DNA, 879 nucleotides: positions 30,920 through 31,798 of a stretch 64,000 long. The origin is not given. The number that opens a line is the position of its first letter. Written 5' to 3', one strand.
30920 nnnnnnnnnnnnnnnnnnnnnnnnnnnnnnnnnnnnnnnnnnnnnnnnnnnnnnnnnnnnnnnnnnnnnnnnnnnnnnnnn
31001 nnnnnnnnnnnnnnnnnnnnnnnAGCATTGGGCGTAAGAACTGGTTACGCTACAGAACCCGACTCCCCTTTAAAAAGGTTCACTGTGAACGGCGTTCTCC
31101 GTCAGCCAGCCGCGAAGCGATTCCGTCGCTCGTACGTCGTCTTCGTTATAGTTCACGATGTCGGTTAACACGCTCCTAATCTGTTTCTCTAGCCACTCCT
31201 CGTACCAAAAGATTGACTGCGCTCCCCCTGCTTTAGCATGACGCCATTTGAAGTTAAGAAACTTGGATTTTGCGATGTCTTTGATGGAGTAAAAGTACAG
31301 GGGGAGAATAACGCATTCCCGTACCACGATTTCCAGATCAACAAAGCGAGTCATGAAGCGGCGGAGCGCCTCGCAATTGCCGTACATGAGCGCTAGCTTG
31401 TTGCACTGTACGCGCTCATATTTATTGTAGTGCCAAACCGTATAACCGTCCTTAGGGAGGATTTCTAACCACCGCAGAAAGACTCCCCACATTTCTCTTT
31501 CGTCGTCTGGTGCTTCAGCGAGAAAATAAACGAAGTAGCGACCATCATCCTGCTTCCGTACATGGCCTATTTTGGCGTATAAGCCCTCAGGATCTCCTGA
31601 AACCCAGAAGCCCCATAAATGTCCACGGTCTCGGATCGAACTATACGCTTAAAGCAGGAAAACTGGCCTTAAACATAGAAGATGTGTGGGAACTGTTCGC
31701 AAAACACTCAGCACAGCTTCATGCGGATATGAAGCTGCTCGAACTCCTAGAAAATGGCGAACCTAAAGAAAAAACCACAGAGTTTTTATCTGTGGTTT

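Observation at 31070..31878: Truncated RecB-family/RNase-H-like nuclease remnant abutting the 3' end of tRNA-Trp, next to the copper and class III RNR gene block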

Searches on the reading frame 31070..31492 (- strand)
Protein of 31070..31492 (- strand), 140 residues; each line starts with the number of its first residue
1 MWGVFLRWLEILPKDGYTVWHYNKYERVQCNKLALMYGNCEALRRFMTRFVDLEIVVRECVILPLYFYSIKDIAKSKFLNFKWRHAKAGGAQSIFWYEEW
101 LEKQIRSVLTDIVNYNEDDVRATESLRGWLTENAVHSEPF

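Call 50: search_protein_families(library=pfam, proteins=[L010:11242-12906:+, P0076, P0100, P0101, P0098, L020:7107-9416:+, L020:10565-11149:+, L018:10775-14920:+], max_evalue=0.01)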
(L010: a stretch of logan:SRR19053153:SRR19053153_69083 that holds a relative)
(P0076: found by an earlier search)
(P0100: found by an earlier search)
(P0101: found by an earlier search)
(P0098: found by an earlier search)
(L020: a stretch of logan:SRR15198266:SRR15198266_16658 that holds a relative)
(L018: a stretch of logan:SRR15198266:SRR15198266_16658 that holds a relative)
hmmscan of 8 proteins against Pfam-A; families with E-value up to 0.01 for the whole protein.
L010:11242-12906:+ (554 aa): 3 families
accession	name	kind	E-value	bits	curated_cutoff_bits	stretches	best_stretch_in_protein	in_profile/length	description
PF00239.26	Resolvase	-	1.2e-23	84.2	23.3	1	30-174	2-144/145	Resolvase, N terminal domain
PF07508.19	Recombinase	-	2.8e-10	40.8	21.1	1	197-290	2-99/102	Recombinase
PF13408.12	Zn_ribbon_recom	-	1.5e-09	38.5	25.3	1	303-354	1-49/58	Recombinase zinc beta ribbon domain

P0076 (493 aa): 3 families
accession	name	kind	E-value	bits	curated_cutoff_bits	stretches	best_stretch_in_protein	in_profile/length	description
PF13482.12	RNase_H_2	-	2.5e-22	80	22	1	322-483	14-164/165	RNase_H superfamily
PF01930.23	Cas_Cas4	-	0.00035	21.1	22.7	1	122-213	67-158/160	Domain of unknown function DUF83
PF11074.14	DUF2779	-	0.0029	18.3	23.3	0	341-415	42-117/126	Domain of unknown function(DUF2779)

P0100 (757 aa): 10 families
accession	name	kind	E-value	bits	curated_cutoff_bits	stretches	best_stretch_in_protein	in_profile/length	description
PF04851.21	ResIII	-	9.3e-20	71.6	22.5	1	1-187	2-163/164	Type III restriction enzyme, res subunit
PF18766.7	SWI2_SNF2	-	2.3e-08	34.4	26.7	1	6-189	1-158/221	SWI2/SNF2 ATPase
PF00270.35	DEAD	-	1.1e-05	25.7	26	1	6-188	3-162/167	DEAD/DEAH box helicase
PF25199.1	nSTAND_NTPase5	-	2.7e-05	24.5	34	1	10-78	24-90/145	Novel STAND NTPase 5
PF24883.2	NPHP3_N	-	4.1e-05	24.3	24.8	1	19-102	13-93/164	Nephrocystin 3, N-terminal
PF00271.37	Helicase_C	-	0.00052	20.7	23.5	1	310-369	52-109/110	Helicase conserved C-terminal domain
PF01637.24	ATPase_2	-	0.00059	20.1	33.2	1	15-171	8-133/225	ATPase domain predominantly from Archaea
PF13191.12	AAA_16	-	0.00078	20.4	32.6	1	22-165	20-146/167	AAA ATPase domain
PF02367.23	TsaE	-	0.0021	18.4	26.6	1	22-127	14-118/128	Threonylcarbamoyl adenosine biosynthesis protein TsaE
PF05729.18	NACHT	-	0.0047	17.2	26.7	0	29-88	2-64/167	NACHT domain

P0101 (618 aa): 2 families
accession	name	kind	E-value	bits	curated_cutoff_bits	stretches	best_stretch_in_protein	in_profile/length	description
PF01555.25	N6_N4_Mtase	-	1.4e-28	100.8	26.7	1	136-455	1-204/221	DNA methylase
PF03602.21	Cons_hypoth95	-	0.0019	18.3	24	0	129-149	106-127/182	Conserved hypothetical protein 95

P0098 (392 aa): 1 family
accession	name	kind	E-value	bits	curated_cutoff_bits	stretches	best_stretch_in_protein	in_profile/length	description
PF24734.1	DUF7685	-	0.0025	18.1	27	1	268-305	2-42/43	Domain of unknown function (DUF7685)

L020:7107-9416:+ (769 aa): 2 families
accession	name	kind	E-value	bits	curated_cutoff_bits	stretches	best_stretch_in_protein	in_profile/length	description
PF09250.16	Prim-Pol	-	3.3e-32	112.6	22.8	1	14-165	1-158/158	Bifunctional DNA primase/polymerase, N-terminal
PF08708.16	PriCT_1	-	3e-05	24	21.1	1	183-244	6-64/67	Primase C terminal 1 (PriCT-1)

L020:10565-11149:+ (194 aa): 0 families

L018:10775-14920:+ (1381 aa): 8 families
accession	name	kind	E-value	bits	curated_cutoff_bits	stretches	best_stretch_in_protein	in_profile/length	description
PF00004.35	AAA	-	0.00012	22.9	21.2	1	70-157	2-105/131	ATPase family associated with various cellular activities (AAA)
PF24883.2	NPHP3_N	-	0.00013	22.7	24.8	0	115-162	118-164/164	Nephrocystin 3, N-terminal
PF13646.12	HEAT_2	-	0.0015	19.2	27.7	0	515-562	4-50/88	HEAT repeats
PF13479.12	AAA_24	-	0.0015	18.9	27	1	67-167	3-107/195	AAA domain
PF05729.18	NACHT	-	0.0018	18.5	26.7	0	70-86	4-20/167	NACHT domain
PF13401.12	AAA_22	-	0.0029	18.4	27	0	70-100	9-39/130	AAA domain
PF15119.11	APOC4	-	0.0036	18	27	0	802-826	44-68/94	Apolipoprotein C4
PF01637.24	ATPase_2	-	0.0045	17.2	33.2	0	69-156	23-113/225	ATPase domain predominantly from Archaea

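Call 51: search_protein_families(library=padloc, proteins=[P0076, P0100, P0101, L018:10775-14920:+, P0098, L010:638-2836:-, L010:2971-4692:-], max_evalue=0.001)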
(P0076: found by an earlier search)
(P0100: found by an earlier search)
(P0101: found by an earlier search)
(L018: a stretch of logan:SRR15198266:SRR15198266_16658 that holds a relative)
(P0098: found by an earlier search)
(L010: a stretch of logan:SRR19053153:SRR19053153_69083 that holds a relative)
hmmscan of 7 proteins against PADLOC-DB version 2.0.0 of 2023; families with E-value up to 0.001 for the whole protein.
P0076 (493 aa): 6 families
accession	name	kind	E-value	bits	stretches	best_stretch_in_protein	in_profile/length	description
PDLC01447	Cas4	-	6.9e-11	40.9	1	7-216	6-160/161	"CAS-I,CAS-II,CAS-III,CAS-IV,CAS-V,CAS-VI; acquisition_associated"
PDLC00943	Cas4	-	1.5e-09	36.1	1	13-214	8-179/180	CRISPR-associated protein Cas4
PDLC01250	Cas4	-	1.9e-09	36.1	1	7-214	2-168/168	"CAS-I,CAS-II,CAS-III,CAS-IV,CAS-V,CAS-VI; acquisition_associated"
PDLC01611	Cas4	-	2.9e-06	25.6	1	91-214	47-157/158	"CAS-I,CAS-II,CAS-III,CAS-IV,CAS-V,CAS-VI; acquisition_associated"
PDLC00944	Cas4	-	8.4e-06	24.1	1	90-214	58-177/177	Cas4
PDLC01771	Cas4b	-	0.00081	17.6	0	125-215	70-160/162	-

P0100 (757 aa): 6 families
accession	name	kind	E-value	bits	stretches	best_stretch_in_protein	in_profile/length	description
PDLC03653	REase_III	-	1.2e-18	64.7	1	151-388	262-488/883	Type III restriction enzyme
PDLC03650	REase_III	-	3e-17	60.3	1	151-387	227-439/898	Type III restriction enzyme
PDLC03652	REase_III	-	2.8e-15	53.4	1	2-391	2-412/809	Type III restriction enzyme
PDLC01710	Cas3a1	-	7e-07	26.1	1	4-57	199-249/745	Cas3_1_CAS-I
PDLC03648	REase_III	-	1.5e-05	21.3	0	149-380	133-365/871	Type III restriction enzyme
PDLC01758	Cas3b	-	0.00022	17.8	1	18-96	285-363/797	-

P0101 (618 aa): 31 families (the best 25 are shown)
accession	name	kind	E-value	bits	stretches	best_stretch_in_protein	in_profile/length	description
PDLC03642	MTase_III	-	6.5e-85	283.8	2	59-302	32-269/528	Type III methyltransferase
PDLC03634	MTase_III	-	9e-83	277.2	2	167-484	170-460/621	Type III methyltransferase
PDLC03644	MTase_III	-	1.3e-73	246.6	1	79-500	6-409/542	Type III methyltransferase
PDLC03645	MTase_III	-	1.3e-69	233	2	100-347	126-373/709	Type III methyltransferase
PDLC03641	MTase_III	-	7e-67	224.4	2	164-488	178-466/657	Type III methyltransferase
PDLC03639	MTase_III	-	5.7e-65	217.8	2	60-296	33-269/639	Type III methyltransferase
PDLC03640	MTase_III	-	2.7e-60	202.5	1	107-492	37-453/654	Type III methyltransferase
PDLC03636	MTase_III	-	1.8e-52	176.9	1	108-500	37-422/575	Type III methyltransferase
PDLC03646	MTase_III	-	1.2e-46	157.1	1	113-486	471-840/1057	Type III methyltransferase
PDLC03635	MTase_III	-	2.3e-46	156.8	1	106-500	211-588/708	Type III methyltransferase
PDLC03637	MTase_III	-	3e-41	139.7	2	65-279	75-296/513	Type III methyltransferase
PDLC03638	MTase_III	-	2.2e-30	103.7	1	115-453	382-656/816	Type III methyltransferase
PDLC03278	MTase_II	-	8.5e-30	102.4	2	124-249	9-123/390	Type II methyltransferase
PDLC03354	MTase_II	-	8.7e-27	92.2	2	94-278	46-241/425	Type II methyltransferase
PDLC03643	MTase_III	-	1.7e-21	74.9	2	174-278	1-103/465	Type III methyltransferase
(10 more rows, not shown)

L018:10775-14920:+ (1381 aa): 1 family
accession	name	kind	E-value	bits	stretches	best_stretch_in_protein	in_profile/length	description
PDLC04140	mad8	-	0.00011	19.8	1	61-212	22-129/314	mads_8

P0098 (392 aa): 0 families

L010:638-2836:- (732 aa): 3 families
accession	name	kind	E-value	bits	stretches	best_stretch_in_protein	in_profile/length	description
PDLC03653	REase_III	-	8.9e-15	51.9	1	109-347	261-488/883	Type III restriction enzyme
PDLC03652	REase_III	-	2.9e-13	46.7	1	90-330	132-390/809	Type III restriction enzyme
PDLC03650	REase_III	-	3.9e-07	26.9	1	110-331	227-424/898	Type III restriction enzyme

L010:2971-4692:- (573 aa): 34 families (the best 25 are shown)
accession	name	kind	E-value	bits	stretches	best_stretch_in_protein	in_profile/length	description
PDLC03642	MTase_III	-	1.5e-88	295.7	2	22-244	33-255/528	Type III methyltransferase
PDLC03634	MTase_III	-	5.9e-81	271.2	2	124-428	169-458/621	Type III methyltransferase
PDLC03644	MTase_III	-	3.8e-80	268.2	1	45-455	12-421/542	Type III methyltransferase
PDLC03641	MTase_III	-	8.3e-71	237.4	2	120-430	176-462/657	Type III methyltransferase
PDLC03639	MTase_III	-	2.7e-70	235.4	2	19-259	34-269/639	Type III methyltransferase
PDLC03640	MTase_III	-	8.6e-57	190.9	1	71-467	43-482/654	Type III methyltransferase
PDLC03645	MTase_III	-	1.1e-52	177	2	74-260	142-324/709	Type III methyltransferase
PDLC03636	MTase_III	-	4.9e-49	165.6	1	58-436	28-413/575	Type III methyltransferase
PDLC03635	MTase_III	-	7.5e-45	151.8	1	66-469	213-614/708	Type III methyltransferase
PDLC03646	MTase_III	-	6.1e-44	148.1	1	68-445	468-853/1057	Type III methyltransferase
PDLC03637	MTase_III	-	8.9e-44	148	1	28-422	80-461/513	Type III methyltransferase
PDLC03638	MTase_III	-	3.1e-32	109.8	1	69-439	378-688/816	Type III methyltransferase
PDLC03278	MTase_II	-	2.2e-28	97.8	2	82-210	9-126/390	Type II methyltransferase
PDLC03354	MTase_II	-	1.3e-24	85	2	59-211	47-212/425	Type II methyltransferase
PDLC03643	MTase_III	-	6.3e-23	79.6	1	132-416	1-268/465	Type III methyltransferase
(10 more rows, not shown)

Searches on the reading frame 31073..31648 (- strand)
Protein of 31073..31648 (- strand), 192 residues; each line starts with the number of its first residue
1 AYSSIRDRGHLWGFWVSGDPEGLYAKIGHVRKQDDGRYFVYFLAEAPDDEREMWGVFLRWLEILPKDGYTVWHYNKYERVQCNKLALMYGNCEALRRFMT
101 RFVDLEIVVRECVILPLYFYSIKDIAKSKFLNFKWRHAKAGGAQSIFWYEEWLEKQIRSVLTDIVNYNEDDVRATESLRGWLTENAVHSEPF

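Call 8: search_protein_families(library=pfam, proteins=[window:31073-31648:-], max_evalue=0.01)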
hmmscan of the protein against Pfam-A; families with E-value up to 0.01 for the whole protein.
seq(192 aa): 2 families
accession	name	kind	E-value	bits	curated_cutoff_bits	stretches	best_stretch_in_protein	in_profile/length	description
PF13482.12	RNase_H_2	-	2e-22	80.3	22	1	27-182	20-164/165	RNase_H superfamily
PF11074.14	DUF2779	-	0.0007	20.3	23.3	1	41-114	43-117/126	Domain of unknown function(DUF2779)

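Call 9: search_protein_families(library=ncbifam, proteins=[window:31073-31648:-], max_evalue=0.01)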
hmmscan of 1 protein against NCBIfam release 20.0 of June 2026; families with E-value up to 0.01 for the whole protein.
seq(192 aa): 1 family
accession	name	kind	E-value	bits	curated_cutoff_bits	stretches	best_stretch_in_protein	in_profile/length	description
TIGR03491.1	TIGR03491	subfamily_domain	1.9e-38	132.6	97.45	1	31-182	314-462/462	TM0106 family RecB-like putative nuclease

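Call 13: find_homologous_proteins(query=window:31073-31648:-)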
Query seq(192 aa) (192 aa): 68 proteins with E <= 0.001 among 97 candidates.
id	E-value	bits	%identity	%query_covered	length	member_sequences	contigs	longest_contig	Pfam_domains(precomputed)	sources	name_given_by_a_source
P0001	3.1e-77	277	68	92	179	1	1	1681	PF13482.13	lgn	-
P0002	5.5e-66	240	61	95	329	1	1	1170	PF13482.13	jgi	jgi:uncharacterized protein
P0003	1.5e-63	232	57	92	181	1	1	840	PF13482.13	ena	-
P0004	2.3e-63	232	58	90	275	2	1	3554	PF13482.13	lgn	-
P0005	7.5e-63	230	57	93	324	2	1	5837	PF13482.13,PF11074.15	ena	-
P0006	1.6e-61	226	56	92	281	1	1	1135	PF13482.13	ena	-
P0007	1.8e-61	225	54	95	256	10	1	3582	PF13482.13,PF11074.15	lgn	-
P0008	4.2e-61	224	58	91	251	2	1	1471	PF13482.13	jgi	jgi:uncharacterized protein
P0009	2.5e-59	218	57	93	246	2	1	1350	PF13482.13,PF11074.15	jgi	-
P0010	2.7e-59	218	55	90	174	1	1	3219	PF13482.13,PF11074.15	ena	-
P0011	5.0e-59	217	59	84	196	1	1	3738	PF13482.13,PF11074.15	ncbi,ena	-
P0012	9.6e-59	217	58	92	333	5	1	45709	PF13482.13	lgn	-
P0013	3.4e-58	215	53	95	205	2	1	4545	PF13482.13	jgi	-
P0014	3.8e-57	211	59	88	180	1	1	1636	PF13482.13,PF11074.15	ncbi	-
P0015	3.8e-56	208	58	87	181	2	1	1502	PF13482.13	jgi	jgi:predicted RecB family nuclease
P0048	2.1e-35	140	54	65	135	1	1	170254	PF13482.13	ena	-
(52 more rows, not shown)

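Call 15: find_encoding_contigs(protein=P0001, flank=10000)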
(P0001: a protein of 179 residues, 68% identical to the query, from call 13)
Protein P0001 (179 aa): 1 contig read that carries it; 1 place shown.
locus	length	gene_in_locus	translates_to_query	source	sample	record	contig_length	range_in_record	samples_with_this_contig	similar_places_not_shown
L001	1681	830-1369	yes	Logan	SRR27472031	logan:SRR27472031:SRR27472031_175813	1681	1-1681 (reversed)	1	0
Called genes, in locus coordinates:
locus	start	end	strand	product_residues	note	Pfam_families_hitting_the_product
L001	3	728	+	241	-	?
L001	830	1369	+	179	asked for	PF13482:RNase_H_2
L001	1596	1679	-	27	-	?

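Call 16: find_encoding_contigs(protein=P0012, flank=10000)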
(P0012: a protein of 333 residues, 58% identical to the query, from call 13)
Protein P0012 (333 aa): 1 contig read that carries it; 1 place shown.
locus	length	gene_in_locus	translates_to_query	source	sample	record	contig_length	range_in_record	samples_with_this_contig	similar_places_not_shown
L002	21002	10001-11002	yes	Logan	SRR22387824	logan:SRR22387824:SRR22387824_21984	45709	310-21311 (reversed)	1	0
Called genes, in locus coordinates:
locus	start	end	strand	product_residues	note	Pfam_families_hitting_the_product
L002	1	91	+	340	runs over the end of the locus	PF24683:CT021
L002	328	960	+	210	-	PF13428:TPR_14 (faint), PF14559:TPR_19 (faint)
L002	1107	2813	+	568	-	PF10502:Peptidase_S26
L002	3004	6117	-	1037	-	PF00133:tRNA-synt_1, PF09334:tRNA-synt_1g (faint), PF08264:Anticodon_1, PF19302:DUF5915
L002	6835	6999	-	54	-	-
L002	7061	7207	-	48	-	-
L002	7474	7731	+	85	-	PF17268:DUF5334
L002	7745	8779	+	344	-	-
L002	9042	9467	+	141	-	-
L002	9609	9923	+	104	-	-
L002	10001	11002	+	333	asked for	PF13482:RNase_H_2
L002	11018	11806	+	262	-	-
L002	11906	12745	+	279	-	PF13365:Trypsin_2 (faint)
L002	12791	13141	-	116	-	PF08274:Zn_Ribbon_YjdM, PF03831:YjdM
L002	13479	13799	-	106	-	PF07784:DUF1622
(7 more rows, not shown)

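Call 63: find_encoding_contigs(protein=P0048, flank=10000)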
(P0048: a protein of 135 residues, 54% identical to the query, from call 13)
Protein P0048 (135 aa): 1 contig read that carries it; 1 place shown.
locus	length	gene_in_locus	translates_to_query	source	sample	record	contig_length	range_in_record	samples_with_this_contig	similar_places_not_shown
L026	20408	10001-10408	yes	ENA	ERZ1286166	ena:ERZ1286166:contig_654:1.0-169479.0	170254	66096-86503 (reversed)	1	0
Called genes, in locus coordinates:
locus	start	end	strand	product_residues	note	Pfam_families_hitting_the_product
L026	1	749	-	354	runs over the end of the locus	PF07508:Recombinase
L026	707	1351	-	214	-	PF00239:Resolvase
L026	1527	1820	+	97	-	-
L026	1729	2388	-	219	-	-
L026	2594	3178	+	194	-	PF09339:HTH_IclR (weak)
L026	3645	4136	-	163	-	PF00589:Phage_integrase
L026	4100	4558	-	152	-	PF13495:Phage_int_SAM_4 (weak), PF02899:Phage_int_SAM_1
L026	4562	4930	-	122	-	PF04343:DUF488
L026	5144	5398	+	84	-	-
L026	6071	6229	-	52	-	-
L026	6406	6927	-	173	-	-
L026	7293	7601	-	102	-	PF07669:Eco57I, PF20473:MmeI_Mtase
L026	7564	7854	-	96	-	PF20473:MmeI_Mtase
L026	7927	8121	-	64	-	-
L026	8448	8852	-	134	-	PF20464:MmeI_N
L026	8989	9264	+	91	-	-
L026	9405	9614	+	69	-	-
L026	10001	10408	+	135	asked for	PF13482:RNase_H_2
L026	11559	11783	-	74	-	-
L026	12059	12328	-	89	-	-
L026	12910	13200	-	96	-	-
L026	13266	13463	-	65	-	-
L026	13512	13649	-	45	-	-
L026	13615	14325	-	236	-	PF07508:Recombinase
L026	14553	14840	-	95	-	-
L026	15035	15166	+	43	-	-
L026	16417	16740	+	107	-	-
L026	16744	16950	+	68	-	-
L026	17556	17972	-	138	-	-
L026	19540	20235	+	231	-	-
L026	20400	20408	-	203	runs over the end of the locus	-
